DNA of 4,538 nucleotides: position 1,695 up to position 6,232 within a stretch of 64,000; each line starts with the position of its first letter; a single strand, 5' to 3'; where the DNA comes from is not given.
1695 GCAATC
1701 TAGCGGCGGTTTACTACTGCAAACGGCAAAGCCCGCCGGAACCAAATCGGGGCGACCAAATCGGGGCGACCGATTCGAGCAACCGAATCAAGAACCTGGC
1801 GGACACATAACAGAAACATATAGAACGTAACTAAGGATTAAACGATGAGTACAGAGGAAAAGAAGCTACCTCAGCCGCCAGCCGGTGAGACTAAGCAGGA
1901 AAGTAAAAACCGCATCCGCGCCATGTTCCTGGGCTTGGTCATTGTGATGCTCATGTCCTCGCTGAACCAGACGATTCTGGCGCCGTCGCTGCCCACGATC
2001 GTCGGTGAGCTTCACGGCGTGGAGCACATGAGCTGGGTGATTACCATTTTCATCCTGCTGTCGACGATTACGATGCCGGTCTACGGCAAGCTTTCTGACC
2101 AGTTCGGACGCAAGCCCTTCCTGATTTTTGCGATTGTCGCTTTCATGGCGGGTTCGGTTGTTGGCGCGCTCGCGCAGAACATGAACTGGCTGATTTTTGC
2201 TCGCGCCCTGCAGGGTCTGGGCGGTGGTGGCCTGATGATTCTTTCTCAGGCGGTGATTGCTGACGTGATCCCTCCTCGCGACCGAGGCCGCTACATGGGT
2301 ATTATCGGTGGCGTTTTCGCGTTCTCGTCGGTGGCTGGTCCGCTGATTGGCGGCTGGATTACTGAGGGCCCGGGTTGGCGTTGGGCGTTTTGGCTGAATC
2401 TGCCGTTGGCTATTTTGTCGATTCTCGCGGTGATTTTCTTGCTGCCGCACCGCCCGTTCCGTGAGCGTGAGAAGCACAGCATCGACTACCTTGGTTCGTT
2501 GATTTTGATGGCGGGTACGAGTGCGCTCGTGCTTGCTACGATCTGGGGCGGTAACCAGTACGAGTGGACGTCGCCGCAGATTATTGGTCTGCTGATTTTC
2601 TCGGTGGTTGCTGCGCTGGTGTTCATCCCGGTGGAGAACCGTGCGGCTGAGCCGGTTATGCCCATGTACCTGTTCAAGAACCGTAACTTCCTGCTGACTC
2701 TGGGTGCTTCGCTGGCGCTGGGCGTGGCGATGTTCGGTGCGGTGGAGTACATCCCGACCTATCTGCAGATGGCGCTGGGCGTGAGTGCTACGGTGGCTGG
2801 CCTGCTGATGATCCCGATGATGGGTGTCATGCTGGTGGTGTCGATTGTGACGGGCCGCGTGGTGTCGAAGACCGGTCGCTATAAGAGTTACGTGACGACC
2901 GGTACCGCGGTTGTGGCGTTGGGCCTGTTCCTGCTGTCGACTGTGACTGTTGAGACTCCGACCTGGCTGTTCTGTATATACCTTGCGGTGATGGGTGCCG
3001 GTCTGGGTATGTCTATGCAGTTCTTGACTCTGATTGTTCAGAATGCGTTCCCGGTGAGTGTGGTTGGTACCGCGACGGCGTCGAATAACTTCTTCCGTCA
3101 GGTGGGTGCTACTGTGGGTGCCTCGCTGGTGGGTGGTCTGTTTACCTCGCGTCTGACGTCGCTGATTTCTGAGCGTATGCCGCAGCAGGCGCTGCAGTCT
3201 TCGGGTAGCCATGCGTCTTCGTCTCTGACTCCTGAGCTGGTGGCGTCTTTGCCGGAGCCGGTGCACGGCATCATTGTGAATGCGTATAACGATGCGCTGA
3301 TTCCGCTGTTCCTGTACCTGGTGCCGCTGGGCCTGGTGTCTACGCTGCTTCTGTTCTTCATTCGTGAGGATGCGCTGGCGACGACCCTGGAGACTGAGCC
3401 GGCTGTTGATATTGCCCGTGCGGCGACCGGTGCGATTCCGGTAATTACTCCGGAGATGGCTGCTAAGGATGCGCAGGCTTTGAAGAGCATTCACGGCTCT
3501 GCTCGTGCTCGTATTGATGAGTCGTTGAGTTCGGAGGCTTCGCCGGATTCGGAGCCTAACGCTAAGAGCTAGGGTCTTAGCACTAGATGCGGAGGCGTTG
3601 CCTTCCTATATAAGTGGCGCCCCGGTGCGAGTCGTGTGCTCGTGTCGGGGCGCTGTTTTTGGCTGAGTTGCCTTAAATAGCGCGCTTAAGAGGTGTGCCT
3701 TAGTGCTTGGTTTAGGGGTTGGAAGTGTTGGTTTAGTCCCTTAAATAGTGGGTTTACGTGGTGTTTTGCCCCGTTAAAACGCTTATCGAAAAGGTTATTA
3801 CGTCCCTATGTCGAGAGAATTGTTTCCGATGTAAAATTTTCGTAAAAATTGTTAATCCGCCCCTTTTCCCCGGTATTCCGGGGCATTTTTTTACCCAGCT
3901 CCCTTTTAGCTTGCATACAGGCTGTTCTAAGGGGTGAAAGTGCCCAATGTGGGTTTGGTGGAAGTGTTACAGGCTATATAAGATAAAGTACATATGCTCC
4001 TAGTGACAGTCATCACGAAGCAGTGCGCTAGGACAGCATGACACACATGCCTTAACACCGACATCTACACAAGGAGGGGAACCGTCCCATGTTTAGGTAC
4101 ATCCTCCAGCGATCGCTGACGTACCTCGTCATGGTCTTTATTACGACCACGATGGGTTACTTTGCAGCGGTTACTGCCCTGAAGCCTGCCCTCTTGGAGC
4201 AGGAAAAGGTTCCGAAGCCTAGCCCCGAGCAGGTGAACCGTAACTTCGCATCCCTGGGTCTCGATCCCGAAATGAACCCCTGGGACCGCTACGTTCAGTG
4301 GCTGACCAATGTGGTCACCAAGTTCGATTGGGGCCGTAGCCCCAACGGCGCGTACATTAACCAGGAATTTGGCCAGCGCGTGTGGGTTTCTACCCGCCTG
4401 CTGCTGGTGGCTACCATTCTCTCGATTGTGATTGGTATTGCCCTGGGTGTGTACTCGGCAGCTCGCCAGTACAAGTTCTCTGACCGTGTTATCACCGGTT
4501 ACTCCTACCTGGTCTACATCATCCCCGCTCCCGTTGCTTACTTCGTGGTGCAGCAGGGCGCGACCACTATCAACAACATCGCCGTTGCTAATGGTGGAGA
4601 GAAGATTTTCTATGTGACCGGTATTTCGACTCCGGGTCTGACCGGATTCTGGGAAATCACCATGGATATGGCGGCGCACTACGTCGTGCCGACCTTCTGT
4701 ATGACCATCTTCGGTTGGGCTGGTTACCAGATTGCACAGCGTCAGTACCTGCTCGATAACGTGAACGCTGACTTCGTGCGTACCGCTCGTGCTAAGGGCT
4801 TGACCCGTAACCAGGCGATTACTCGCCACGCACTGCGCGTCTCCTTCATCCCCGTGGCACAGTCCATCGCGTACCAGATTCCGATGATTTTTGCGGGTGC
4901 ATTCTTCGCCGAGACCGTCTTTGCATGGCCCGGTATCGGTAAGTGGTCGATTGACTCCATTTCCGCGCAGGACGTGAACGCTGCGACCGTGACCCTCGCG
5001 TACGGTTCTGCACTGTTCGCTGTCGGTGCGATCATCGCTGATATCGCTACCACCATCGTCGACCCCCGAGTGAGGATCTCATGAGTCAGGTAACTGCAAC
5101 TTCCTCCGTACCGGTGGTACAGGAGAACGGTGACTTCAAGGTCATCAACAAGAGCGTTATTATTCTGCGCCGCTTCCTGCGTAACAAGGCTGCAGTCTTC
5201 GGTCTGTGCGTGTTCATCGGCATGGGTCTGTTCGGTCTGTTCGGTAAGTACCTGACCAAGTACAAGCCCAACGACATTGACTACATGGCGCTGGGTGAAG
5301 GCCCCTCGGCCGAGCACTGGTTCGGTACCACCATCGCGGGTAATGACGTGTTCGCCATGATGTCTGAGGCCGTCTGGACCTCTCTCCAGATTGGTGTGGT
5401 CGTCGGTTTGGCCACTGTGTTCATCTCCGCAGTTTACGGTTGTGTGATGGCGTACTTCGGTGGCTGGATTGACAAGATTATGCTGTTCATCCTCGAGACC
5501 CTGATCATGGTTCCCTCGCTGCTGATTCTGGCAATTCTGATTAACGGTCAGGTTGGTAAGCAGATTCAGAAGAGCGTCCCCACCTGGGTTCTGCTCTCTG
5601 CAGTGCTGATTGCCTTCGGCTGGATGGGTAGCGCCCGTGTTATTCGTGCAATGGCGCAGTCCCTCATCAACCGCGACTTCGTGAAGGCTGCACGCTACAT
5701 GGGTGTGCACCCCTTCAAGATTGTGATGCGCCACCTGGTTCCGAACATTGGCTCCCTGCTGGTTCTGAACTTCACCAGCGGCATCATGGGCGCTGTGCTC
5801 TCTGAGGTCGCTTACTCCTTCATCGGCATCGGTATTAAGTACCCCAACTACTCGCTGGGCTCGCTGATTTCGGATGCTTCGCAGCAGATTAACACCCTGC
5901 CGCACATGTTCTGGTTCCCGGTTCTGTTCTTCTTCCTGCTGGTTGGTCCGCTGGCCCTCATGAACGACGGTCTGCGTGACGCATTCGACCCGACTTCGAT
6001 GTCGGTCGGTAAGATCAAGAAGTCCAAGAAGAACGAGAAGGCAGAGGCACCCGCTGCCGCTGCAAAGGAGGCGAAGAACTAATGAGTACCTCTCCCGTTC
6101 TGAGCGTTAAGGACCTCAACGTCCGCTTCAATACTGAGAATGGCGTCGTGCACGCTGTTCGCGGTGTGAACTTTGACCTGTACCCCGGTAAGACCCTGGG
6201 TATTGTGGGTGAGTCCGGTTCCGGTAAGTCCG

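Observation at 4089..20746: One Opp-type translocator followed by six tandem, independently terminated substrate-binding lipoprotein paralogs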

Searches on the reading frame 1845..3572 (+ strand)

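Call 3: search_protein_families(library=pfam, proteins=[window:1845-3572:+])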
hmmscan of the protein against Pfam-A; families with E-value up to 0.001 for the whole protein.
window:1845-3572:+ (575 aa): 4 families
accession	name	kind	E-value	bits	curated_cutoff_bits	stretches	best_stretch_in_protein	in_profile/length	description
PF07690.21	MFS_1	-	2e-61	208.3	33.4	1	31-426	1-347/347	Major Facilitator Superfamily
PF06609.19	TRI12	-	1e-16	61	23.2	1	22-314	40-344/599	Fungal trichothecene efflux pump (TRI12)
PF00083.30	Sugar_tr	-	2e-15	57.1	22.3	1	61-199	47-191/452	Sugar (and other) transporter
PF13347.12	MFS_2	-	0.00095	18.3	27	0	61-169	260-373/427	MFS/sugar transport protein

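Call 4: search_protein_families(library=ncbifam, proteins=[window:1845-3572:+])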
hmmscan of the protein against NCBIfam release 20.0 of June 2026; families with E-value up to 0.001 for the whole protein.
window:1845-3572:+ (575 aa): 84 families (the best 25 are shown)
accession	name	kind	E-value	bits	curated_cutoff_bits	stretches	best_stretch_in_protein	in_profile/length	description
NF000009.1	tet_MFS_Tcr3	exception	3.6e-79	266.7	1000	1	21-449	26-462/512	tetracycline efflux MFS transporter Tcr3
NF000095.1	tet_MFS_OtrB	exception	3.3e-76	257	999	1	23-434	23-439/563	oxytetracycline resistance efflux MFS transporter OtrB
TIGR00711.1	efflux_EmrB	subfamily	1.6e-73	248.1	230.2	1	27-443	3-418/485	DHA2 family efflux MFS transporter permease subunit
NF040895.2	MFS_effux_SdrM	equivalog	1.3e-50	172.8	550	1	27-438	7-409/441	multidrug efflux MFS transporter SdrM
NF000391.1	EmrB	exception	4.1e-45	154.4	925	1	24-437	9-422/501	multidrug efflux MFS transporter permease subunit EmrB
NF000025.1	MFS_efflux_tcmA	exception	2.1e-39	135.7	999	1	1-456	1-454/538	tetracenomycin C efflux MFS transporter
NF000218.1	FexA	exception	1.6e-38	132.6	900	1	19-437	14-433/475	chloramphenicol/florfenicol efflux MFS transporter FexA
NF012184.0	tet_MFS_45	exception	8.5e-38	130.5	975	1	20-437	8-412/458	tetracycline efflux MFS transporter Tet(45)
NF012185.0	tet_MFS_L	exception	1.2e-37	129.9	925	1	20-437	8-412/457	tetracycline efflux MFS transporter Tet(L)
NF012175.1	tet_MFS_L_K_45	equivalog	2e-36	125.8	650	1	29-437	3-398/444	Tet(L)/Tet(K)/Tet(45) family tetracycline efflux MFS transporter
NF007799.0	PRK10504.1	subfamily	2.1e-36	125.8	426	1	32-432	16-412/471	multidrug transporter subunit MdtD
NF040856.1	FexB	exception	2.6e-33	115.6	950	1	27-436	17-423/469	chloramphenicol/florfenicol efflux MFS transporter FexB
NF000060.1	MFS_efflux_LmrB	exception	2.7e-33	115.5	800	1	21-429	12-419/479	lincomycin efflux MFS transporter Lmr(B)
NF000031.1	MFS_efflux_LmrA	exception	7e-32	110.7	850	1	22-402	28-402/484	lincomycin efflux MFS transporter Lmr(A)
NF011571.1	PRK14995.1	subfamily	1.3e-30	106.6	701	1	31-487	11-465/493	SmvA family efflux MFS transporter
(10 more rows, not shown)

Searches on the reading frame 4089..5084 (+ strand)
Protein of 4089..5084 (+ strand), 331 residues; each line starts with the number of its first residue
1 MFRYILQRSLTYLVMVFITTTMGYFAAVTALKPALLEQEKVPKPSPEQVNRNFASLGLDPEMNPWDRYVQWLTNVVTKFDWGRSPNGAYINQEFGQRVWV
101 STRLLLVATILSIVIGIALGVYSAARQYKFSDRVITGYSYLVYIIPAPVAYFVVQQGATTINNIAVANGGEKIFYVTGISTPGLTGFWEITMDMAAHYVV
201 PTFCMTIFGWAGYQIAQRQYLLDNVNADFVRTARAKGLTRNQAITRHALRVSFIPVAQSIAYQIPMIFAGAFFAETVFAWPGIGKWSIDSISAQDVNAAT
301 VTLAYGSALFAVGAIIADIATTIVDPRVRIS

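Call 3: search_protein_families(library=pfam, proteins=[window:4089-5084:+])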
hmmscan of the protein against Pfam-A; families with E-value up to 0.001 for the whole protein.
window:4089-5084:+ (331 aa): 2 families
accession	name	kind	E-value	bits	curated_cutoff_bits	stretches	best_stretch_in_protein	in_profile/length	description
PF00528.27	BPD_transp_1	-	1.1e-31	110.4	26.4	1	116-329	1-183/184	Binding-protein-dependent transport system inner membrane component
PF19300.4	BPD_transp_1_N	-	0.00072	20.2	23.8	0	1-81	1-78/114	Binding-prot-dependent transport system membrane comp, N-term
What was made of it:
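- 4089..5084 (+): oppB, permease (331 aa). PF00528 E 1e-31 (call 3).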

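Call 4: search_protein_families(library=ncbifam, proteins=[window:4089-5084:+])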
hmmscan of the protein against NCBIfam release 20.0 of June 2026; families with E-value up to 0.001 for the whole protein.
window:4089-5084:+ (331 aa): 13 families
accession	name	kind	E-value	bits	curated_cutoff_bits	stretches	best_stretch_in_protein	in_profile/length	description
NF045472.1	Opp4B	equivalog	3.4e-48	164.6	450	1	1-329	1-319/319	oligopeptide ABC transporter permease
NF045469.1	Opp1B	equivalog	5.8e-41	141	380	2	192-329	171-307/307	nickel/cobalt ABC transporter permease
NF045470.1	Opp2B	equivalog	3.6e-38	131.5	350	1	15-329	8-300/300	nickel ABC transporter permease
NF008161.0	PRK10914.1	equivalog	1.8e-33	116.1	590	1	1-329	1-336/339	dipeptide ABC transporter permease DppB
NF045471.1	Opp3B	equivalog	3.8e-33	115.2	480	1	1-331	1-305/308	oligopeptide ABC transporter permease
TIGR02789.1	nickel_nikB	equivalog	1.2e-31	110.3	447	1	1-329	1-307/314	nickel ABC transporter permease subunit NikB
NF011661.0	PRK15081.1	equivalog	3.4e-27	95.7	463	2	190-329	165-304/306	glutathione ABC transporter permease GsiC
NF043081.1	MMSYN1_0165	equivalog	4.4e-27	95.1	350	1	84-330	161-386/388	oligopeptide ABC transporter permease OppB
NF007677.0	PRK10352.1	equivalog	7.7e-27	94.2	433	2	194-330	172-308/314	nickel ABC transporter permease subunit NikB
NF007008.0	PRK09471.1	equivalog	2.5e-26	92.9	388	1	1-329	1-305/306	oligopeptide ABC transporter permease OppB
NF011690.0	PRK15110.1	equivalog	2.6e-22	79.7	432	1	65-326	41-311/321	putrescine export ABC transporter permease SapB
NF011712.0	PRK15133.1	subfamily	1.1e-19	70.6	445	1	65-329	100-360/364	microcin C ABC transporter permease YejB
NF045475.1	Opp3C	equivalog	1.2e-05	24.6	450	0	202-284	194-272/328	oligopeptide ABC transporter permease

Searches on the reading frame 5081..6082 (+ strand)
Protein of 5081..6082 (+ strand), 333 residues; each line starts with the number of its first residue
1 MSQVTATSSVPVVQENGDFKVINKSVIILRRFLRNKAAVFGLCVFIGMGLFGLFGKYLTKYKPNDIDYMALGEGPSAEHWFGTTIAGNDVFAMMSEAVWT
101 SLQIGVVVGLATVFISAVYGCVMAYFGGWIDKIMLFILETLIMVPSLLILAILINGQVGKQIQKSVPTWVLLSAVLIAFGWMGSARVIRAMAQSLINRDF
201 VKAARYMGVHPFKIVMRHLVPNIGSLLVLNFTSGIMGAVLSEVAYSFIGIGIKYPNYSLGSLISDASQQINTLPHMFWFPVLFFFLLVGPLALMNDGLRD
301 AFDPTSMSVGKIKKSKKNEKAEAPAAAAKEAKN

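Call 3: search_protein_families(library=pfam, proteins=[window:5081-6082:+])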
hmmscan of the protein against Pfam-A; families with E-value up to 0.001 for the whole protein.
window:5081-6082:+ (333 aa): 2 families
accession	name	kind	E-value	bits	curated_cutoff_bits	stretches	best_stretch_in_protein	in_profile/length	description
PF00528.27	BPD_transp_1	-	9e-24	84.6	26.4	1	119-304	4-180/184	Binding-protein-dependent transport system inner membrane component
PF12911.12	OppC_N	-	7.3e-11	42.2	23.9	1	28-69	6-47/53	N-terminal TM domain of oligopeptide transport permease C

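Call 4: search_protein_families(library=ncbifam, proteins=[window:5081-6082:+])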
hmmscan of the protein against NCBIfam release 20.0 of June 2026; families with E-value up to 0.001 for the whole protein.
window:5081-6082:+ (333 aa): 18 families
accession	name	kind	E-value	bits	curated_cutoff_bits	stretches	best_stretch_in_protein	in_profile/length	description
NF045476.1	Opp4C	equivalog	6.4e-58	196.2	350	1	26-304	4-277/278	oligopeptide ABC transporter permease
NF045475.1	Opp3C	equivalog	2.7e-50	171.3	450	1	77-305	106-326/328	oligopeptide ABC transporter permease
NF011935.0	PRK15406.1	equivalog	3.6e-41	141.9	433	1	30-305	31-300/302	oligopeptide ABC transporter permease OppC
NF011662.0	PRK15082.1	equivalog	3.1e-40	138.4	484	1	20-305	21-299/303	glutathione ABC transporter permease GsiD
NF045473.1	Opp1C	equivalog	1.3e-39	136.3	350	1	33-305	2-266/267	nickel/cobalt ABC transporter permease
TIGR02790.1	nickel_nikC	equivalog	4.2e-39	134.7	358.45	1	40-303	3-258/258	nickel ABC transporter permease subunit NikC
NF045474.1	Opp2C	equivalog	2.4e-37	128.8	300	1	72-303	13-236/236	nickel transporter permease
NF007738.0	PRK10417.1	equivalog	4.6e-36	124.7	335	1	39-307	12-272/277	nickel ABC transporter permease subunit NikC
NF043080.1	MMSYN1_0166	equivalog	2.1e-35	122.1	370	1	28-305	30-304/307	oligopeptide ABC transporter permease OppC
NF047573.1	opine_perm_CntC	exception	4.1e-33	114.9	440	1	28-304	1-269/271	staphylopine uptake ABC transporter permease subunit CntC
NF007376.0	PRK09881.1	equivalog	4.9e-32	111.1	434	1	31-306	26-293/298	D,D-dipeptide ABC transporter permease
NF008160.0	PRK10913.1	equivalog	2.2e-30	106.1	483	1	30-305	24-297/300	dipeptide ABC transporter permease DppC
NF011596.0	PRK15021.1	subfamily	2.1e-22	79.6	439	1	72-305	114-338/341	microcin C ABC transporter permease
NF011691.0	PRK15111.1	equivalog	1.8e-21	77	379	1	27-302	18-291/296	putrescine export ABC transporter permease SapC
NF045470.1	Opp2B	equivalog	3.5e-07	29.7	350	1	85-251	78-255/300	nickel ABC transporter permease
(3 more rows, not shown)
